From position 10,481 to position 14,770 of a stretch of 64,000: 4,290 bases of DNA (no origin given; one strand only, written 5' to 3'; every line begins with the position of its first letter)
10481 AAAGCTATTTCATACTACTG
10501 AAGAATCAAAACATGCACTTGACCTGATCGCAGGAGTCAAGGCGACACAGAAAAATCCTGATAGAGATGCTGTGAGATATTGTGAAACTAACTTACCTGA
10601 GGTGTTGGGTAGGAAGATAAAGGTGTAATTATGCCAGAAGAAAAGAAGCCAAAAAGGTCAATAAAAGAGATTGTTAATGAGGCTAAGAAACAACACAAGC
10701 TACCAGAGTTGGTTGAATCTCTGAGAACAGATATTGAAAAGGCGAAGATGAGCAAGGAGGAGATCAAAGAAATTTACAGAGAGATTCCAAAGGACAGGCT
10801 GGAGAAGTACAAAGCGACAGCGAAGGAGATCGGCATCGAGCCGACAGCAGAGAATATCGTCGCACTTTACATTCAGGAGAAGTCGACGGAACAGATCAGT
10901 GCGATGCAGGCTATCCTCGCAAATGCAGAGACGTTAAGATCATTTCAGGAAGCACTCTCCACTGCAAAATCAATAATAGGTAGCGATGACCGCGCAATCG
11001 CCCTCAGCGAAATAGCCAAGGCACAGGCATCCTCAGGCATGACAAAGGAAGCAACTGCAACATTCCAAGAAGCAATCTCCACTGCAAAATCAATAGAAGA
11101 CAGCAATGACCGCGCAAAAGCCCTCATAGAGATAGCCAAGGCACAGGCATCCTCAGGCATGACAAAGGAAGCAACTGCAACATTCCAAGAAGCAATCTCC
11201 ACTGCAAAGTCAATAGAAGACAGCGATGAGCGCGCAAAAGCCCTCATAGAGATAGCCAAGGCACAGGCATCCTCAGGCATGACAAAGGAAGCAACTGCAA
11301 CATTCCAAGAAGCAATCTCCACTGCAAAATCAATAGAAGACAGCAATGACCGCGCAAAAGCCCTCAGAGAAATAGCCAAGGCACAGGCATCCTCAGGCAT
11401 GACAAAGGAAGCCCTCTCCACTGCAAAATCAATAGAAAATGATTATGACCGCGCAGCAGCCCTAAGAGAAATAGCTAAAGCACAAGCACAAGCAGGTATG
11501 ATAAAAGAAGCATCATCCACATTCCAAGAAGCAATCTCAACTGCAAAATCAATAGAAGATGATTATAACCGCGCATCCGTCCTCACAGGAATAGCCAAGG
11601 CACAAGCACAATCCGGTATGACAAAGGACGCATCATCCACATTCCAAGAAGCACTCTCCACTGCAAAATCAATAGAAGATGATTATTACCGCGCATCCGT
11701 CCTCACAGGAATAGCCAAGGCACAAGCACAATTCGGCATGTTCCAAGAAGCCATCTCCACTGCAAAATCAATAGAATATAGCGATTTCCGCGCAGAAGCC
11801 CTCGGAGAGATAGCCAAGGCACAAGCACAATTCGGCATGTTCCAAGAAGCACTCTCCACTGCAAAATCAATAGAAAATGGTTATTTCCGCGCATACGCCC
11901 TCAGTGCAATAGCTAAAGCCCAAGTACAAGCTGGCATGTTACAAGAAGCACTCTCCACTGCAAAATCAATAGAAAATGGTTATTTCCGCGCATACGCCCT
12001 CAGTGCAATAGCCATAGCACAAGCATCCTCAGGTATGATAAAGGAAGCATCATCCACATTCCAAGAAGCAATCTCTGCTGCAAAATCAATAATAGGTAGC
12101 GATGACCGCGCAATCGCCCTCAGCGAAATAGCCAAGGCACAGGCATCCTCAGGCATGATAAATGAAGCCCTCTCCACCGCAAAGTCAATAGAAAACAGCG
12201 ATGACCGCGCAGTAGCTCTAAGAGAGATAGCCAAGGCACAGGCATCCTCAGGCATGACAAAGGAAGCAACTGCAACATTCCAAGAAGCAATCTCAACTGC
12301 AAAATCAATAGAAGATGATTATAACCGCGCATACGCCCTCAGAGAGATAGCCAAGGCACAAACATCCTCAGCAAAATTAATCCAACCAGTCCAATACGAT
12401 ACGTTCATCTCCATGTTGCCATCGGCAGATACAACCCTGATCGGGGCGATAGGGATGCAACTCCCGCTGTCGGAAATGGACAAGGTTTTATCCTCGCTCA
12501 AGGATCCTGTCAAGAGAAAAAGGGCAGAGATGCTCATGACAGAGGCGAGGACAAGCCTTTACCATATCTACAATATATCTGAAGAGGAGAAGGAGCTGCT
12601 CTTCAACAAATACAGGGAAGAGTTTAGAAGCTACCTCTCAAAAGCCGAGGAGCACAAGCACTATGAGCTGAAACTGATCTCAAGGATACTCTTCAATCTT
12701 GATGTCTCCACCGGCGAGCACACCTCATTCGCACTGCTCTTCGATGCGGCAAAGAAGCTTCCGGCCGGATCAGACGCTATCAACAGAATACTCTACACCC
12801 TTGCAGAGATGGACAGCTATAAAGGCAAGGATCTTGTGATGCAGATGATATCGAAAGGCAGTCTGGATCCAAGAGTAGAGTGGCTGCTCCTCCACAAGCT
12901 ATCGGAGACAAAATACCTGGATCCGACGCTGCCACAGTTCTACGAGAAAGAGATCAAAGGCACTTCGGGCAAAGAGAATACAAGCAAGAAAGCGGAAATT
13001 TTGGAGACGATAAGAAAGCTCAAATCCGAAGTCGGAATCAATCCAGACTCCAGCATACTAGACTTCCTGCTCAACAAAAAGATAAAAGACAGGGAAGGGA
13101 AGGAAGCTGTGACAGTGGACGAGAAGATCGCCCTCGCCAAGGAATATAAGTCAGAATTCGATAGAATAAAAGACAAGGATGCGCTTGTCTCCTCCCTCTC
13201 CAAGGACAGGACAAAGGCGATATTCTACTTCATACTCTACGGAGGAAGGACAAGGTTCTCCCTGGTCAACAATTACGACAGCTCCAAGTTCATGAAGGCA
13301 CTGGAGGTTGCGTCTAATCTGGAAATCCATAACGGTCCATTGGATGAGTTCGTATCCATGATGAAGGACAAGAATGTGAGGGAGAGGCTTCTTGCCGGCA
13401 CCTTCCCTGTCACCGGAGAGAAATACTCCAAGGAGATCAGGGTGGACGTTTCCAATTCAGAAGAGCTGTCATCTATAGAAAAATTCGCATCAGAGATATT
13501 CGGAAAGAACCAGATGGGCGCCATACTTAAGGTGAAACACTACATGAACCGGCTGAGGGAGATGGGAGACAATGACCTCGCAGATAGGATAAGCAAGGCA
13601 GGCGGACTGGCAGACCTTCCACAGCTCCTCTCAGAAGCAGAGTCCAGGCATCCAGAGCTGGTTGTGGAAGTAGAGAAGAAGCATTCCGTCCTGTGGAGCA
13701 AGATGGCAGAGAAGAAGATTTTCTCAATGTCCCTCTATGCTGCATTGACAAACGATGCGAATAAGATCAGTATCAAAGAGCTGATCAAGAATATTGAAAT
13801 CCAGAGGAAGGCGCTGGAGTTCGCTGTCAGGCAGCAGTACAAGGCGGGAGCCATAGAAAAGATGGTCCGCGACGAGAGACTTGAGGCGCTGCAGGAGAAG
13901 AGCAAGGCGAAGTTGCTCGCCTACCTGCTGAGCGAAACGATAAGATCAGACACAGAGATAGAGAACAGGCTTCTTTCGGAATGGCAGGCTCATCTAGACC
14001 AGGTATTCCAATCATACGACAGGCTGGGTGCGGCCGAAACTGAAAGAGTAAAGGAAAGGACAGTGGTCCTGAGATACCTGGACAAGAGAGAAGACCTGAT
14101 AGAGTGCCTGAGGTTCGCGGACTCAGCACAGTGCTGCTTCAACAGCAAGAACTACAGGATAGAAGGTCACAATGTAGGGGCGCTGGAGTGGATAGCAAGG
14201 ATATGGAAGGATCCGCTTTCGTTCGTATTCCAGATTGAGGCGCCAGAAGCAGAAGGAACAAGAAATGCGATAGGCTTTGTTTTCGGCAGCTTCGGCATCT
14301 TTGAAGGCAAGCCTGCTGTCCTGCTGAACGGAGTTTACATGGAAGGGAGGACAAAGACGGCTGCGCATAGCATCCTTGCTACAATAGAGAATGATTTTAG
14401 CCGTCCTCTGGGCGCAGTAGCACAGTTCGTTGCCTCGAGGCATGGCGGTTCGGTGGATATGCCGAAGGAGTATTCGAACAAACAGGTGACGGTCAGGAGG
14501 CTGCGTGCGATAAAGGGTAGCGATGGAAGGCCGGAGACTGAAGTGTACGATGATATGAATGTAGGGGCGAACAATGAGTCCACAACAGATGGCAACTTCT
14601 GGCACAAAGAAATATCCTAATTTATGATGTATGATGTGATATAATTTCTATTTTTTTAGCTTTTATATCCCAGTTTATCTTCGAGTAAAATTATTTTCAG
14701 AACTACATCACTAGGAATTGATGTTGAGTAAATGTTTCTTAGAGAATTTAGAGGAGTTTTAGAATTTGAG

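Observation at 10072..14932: IS skeleton with TIRs and 21-bp direct repeats carrying a GC-rich foreign cargo, inserted inside the conserved secY-adk / DUF106-cmk string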

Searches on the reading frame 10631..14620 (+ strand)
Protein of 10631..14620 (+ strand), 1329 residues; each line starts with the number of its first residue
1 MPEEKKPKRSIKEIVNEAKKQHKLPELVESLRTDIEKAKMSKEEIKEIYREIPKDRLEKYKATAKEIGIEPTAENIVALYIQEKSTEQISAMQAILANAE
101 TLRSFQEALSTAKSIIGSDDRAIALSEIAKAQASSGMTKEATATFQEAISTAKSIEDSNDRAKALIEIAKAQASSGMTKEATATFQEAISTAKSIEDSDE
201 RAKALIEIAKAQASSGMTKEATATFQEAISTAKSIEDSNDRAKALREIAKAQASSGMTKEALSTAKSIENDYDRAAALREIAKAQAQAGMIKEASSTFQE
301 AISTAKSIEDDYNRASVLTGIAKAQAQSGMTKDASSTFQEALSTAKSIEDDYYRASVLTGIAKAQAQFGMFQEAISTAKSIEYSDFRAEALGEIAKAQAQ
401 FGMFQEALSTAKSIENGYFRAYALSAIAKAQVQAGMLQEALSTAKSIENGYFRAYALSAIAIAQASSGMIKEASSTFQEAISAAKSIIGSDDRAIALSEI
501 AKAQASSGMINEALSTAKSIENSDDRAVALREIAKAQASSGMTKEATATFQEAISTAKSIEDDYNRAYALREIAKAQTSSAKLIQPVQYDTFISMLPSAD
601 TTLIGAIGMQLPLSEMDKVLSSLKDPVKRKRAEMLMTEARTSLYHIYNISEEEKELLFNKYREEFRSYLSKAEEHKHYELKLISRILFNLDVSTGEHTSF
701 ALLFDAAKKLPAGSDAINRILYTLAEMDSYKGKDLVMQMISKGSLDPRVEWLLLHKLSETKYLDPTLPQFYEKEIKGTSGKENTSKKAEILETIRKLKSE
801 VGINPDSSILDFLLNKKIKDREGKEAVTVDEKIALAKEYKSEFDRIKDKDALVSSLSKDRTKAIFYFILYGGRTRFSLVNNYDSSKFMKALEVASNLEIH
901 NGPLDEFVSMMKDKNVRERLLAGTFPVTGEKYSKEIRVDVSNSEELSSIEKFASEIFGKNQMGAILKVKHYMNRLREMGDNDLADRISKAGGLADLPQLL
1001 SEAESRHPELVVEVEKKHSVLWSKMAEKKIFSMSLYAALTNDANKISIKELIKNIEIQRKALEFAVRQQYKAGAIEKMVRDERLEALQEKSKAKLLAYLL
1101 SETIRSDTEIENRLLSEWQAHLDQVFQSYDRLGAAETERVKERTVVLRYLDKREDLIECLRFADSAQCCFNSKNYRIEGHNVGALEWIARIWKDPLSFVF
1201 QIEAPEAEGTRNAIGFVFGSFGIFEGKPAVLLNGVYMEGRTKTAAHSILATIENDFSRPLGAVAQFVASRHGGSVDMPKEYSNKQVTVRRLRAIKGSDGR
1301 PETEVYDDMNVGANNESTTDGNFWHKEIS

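Call 9: search_protein_families(library=pfam, proteins=[window:10631-14620:+], max_evalue=0.01)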
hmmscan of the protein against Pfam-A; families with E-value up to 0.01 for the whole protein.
window:10631-14620:+ (1329 aa): 10 families
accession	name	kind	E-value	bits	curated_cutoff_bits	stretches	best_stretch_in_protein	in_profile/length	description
PF13424.12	TPR_12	-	2e-27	95.6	30.1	7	273-346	1-76/77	Tetratricopeptide repeat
PF24603.1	TPR_30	-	4e-15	56.5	29.7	1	424-485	8-69/100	Tetratricopeptide repeat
PF07719.23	TPR_2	-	1.8e-11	43.6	27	0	275-303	1-29/34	Tetratricopeptide repeat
PF13176.12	TPR_7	-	1.7e-09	37.5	27.9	0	124-155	1-32/36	Tetratricopeptide repeat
PF00515.34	TPR_1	-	9.1e-09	35.2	27.8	0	162-190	1-29/34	Tetratricopeptide repeat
PF12862.13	ANAPC5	-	5.6e-07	30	23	0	204-238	40-74/91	Anaphase-promoting complex subunit 5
PF14559.12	TPR_19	-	4.5e-05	24.1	25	0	145-189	7-52/68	Tetratricopeptide repeat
PF24568.1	CC_PcsB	-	0.0017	18.6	27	0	196-252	2-58/75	Peptidoglycan hydrolase PcsB, coiled-coil domain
PF17874.7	TPR_MalT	-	0.0029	17.4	45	0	118-195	33-113/336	MalT-like TPR region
PF13181.12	TPR_8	-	0.0072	16.9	25.7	0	162-191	1-30/34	Tetratricopeptide repeat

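Call 11: search_protein_families(library=ncbifam, proteins=[window:10631-14620:+], max_evalue=0.1)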
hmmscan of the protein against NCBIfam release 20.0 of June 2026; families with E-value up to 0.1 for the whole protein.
window:10631-14620:+ (1329 aa): 8 families
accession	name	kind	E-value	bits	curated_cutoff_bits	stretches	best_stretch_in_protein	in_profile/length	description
NF041717.1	HaaA_phane_TPR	equivalog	3.7e-14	51.8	1125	1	98-363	608-880/882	cyclophane-containing RiPP biosynthesis TPR protein HaaT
NF053617.1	SARPRegAfsRStmc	equivalog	7.5e-10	37.4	1430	1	91-374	668-955/986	SARP-family global regulator AfsR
NF053720.1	NsdA_fam_reg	subfamily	8.2e-09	35.5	75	2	99-235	258-401/432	NsdA family TPR-like regulatory protein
TIGR02795.1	tol_pal_ybgF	equivalog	3.2e-05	24.5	90.1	2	129-190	46-104/119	tol-pal system protein YbgF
NF053520.1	HK_Porph_FimS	equivalog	0.00016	20.1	600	1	100-234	142-276/618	sensor histidine kinase FimS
NF002725.1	PRK02603.1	equivalog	0.00096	19.2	143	0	215-301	48-132/173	photosystem I assembly protein Ycf3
NF008520.0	PRK11447.1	equivalog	0.002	15.9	858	1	245-346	643-742/1157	cellulose synthase complex outer membrane protein BcsC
NF004866.0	PRK06224.1-3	subfamily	0.057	12.5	245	0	121-242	100-209/275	citryl-CoA lyase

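Call 13: find_encoding_contigs(protein=window:10631-14620:+, flank=10000, max_places=10)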
Protein window:10631-14620:+ (1329 aa): 1 contig read that carries it; 1 place shown.
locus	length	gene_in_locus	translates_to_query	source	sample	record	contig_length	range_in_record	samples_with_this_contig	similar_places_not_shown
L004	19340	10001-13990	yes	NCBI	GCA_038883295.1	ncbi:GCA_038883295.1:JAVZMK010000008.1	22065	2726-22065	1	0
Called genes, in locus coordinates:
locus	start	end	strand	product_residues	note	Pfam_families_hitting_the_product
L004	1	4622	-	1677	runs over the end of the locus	PF03833:PolC_DP2_N, PF24844:PolC_DP2_central, PF24846:PolC_DP2_cat, PF14890:Intein_splicing, PF14528:LAGLIDADG_3 (faint), PF24846:PolC_DP2_cat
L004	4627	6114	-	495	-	PF00149:Metallophos, PF12850:Metallophos_2 (faint)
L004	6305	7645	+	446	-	-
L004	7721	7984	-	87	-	PF03685:UPF0147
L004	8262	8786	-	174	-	PF02224:Cytidylate_kin (faint), PF13189:Cytidylate_kin2, PF13238:AAA_18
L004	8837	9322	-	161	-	PF01956:EMC3_TMCO1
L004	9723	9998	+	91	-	-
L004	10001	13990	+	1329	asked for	PF00515:TPR_1 (faint), PF07719:TPR_2 (faint), PF12862:ANAPC5 (faint), PF13176:TPR_7 (faint), PF14559:TPR_19 (faint), PF24603:TPR_30 (faint), PF28559:TPR_SusR (faint), PF13424:TPR_12 (weak)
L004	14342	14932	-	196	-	PF13207:AAA_17, PF13238:AAA_18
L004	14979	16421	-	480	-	PF00344:SecY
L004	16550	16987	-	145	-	PF00828:Ribosomal_L27A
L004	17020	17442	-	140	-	PF00327:Ribosomal_L30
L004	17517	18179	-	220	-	PF00333:Ribosomal_S5, PF03719:Ribosomal_S5_C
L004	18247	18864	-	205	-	PF17144:Ribosomal_L5e, PF00861:Ribosomal_L18p (weak)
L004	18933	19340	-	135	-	PF01280:Ribosomal_L19e (weak), PF25476:Ribosomal_L19e_C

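Call 84: search_protein_families(library=padloc, proteins=[window:10631-14620:+], max_evalue=0.01)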
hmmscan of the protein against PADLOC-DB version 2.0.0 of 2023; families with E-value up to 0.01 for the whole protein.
window:10631-14620:+ (1329 aa): 2 families
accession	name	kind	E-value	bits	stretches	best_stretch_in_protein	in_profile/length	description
PDLC01169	TPR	-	1.2e-10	39.2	1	132-250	119-236/252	TPR repeats containing protein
PDLC01173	STAND_TPR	-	7.5e-06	22.5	1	242-461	660-883/1114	"Predicted ATPase fused to Xre-HTH and TPR repeats domain, associated with cas1-less I-E system in Streptomyces"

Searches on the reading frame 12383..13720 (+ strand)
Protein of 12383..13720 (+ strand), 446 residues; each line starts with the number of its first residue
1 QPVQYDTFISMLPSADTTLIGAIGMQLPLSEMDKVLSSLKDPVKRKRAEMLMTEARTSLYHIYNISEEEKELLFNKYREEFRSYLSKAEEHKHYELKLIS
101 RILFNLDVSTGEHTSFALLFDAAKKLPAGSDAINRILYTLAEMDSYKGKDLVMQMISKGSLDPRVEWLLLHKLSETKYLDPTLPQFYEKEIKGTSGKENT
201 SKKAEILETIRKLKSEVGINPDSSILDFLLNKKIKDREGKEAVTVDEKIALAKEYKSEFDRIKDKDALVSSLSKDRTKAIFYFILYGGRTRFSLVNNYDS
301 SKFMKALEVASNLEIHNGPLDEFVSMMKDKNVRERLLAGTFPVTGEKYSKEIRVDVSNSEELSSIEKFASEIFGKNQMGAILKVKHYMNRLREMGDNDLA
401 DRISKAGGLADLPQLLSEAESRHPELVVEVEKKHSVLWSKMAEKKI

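Call 95: predict_structure(alignment_id=A3)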
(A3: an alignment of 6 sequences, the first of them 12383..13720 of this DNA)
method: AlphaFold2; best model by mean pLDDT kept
length: 446 residues; sequences in the alignment: 6
mean_pLDDT: 72.4   pTM: 0.54
mean pLDDT of the five models: 72.4, 71.5, 70.8, 70.0, 69.0
residues with pLDDT >= 90: 30; 70-90: 258; 50-70: 109; < 50: 49
segments of 3 or more residues with pLDDT < 50: 1-3, 290-296, 313-320, 342-366
pLDDT, mean of each block of 10 residues (from residue 1): 53 65 70 78 76 67 62 81 71 69 68 69 76 81 79 88 89 86 89 89 92 85 86 82 87 86 81 83 70 52 73 50 65 64 39 28 45 57 79 87 72 79 81 66 51
secondary structure, 60 per line:
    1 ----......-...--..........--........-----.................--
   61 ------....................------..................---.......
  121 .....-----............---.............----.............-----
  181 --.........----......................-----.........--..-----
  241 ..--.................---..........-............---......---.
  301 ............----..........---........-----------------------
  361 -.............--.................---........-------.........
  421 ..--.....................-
elements in order: H5-10 H17-26 H29-36 H42-58 H67-86 H93-110 H114-125 H131-142 H146-158 H163-175 H183-191 H196-217 H223-231 H245-261 H265-274 H276-287 H291-296 H300-312 H317-326 H330-337 H362-374 H377-393 H397-404 H412-422 H425-445

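Call 100: fold_search(model_id=the predicted structure, library=pdb)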
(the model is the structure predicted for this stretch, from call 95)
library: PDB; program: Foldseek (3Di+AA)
matches with E <= 10: 514; with E <= 0.001: 0
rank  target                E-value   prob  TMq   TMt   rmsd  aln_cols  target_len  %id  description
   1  7uzf_P                2.8e-02  0.84  0.21  0.21  23.6       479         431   10  Rat Kidney V-ATPase with SidK, State 1 (released 2023-11-22)
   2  8rbz_d                1.2e-01  0.84  0.25  0.16  19.8       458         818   11  Structure of Integrator-PP2A-SOSS-CTD post-termination complex (released 2024-02-07)
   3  5z8h_A                1.5e-01  0.72  0.20  0.24  13.4       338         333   10  APC with an inhibitor (released 2019-02-06)
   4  3w3z_A                1.5e-01  0.41  0.18  0.11  20.2       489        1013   14  Crystal structure of Kap121p bound to RanGTP (released 2013-04-10)
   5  7qtt_W                1.8e-01  0.77  0.24  0.23  28.0       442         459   12  Structural organization of a late activated human spliceosome (Baqr, core region) (released 2023-05-10)
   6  6fai_i                2.4e-01  0.57  0.16  0.23  15.2       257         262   16  Structure of a eukaryotic cytoplasmic pre-40S ribosomal subunit (released 2018-02-28)
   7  1z1w                  2.7e-01  0.80  0.23  0.15  16.7       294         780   11  Crystal structures of the tricorn interacting facor F3 from Thermoplasma acidophilum, a zinc aminopeptidase in three dif (released 2005-05-31)
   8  3zpj                  2.9e-01  0.77  0.27  0.32  16.1       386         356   12  Crystal structure of Ton1535 from Thermococcus onnurineus NA1 (released 2013-12-04)
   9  6xby_P                3.0e-01  0.44  0.19  0.21  15.4       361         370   10  Cryo-EM structure of V-ATPase from bovine brain, state 2 (released 2020-08-19)
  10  6i7s_G                3.2e-01  0.92  0.28  0.17  10.8       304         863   11  Microsomal triglyceride transfer protein (released 2019-08-21)
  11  8usc_X                3.2e-01  0.35  0.20  0.22  17.8       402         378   11  Nub1/Fat10-processing human 26S proteasome (released 2024-11-06)
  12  6wo6_B                3.2e-01  0.23  0.14  0.18  17.3       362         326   10  Structure of RavA (lpp0008) E38A/K39A surface entropy reduction mutant (released 2021-03-17)
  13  7q3l_A                3.4e-01  0.77  0.26  0.18  11.2       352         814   12  Human 17S U2 snRNP 5' domain (released 2022-03-30)
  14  4imj_A                3.4e-01  0.38  0.18  0.22  16.3       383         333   11  Novel Modifications on C-terminal Domain of RNA Polymerase II can Fine-tune the Phosphatase Activity of Ssu72 (released 2013-08-07)
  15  9qoo_A                3.7e-01  0.44  0.24  0.15  17.8       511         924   10  Composite model: Ternary complex of the human 20S proteasome in complex with Importin-9 and two homodimers of Akirin-2 (released 2026-01-28)
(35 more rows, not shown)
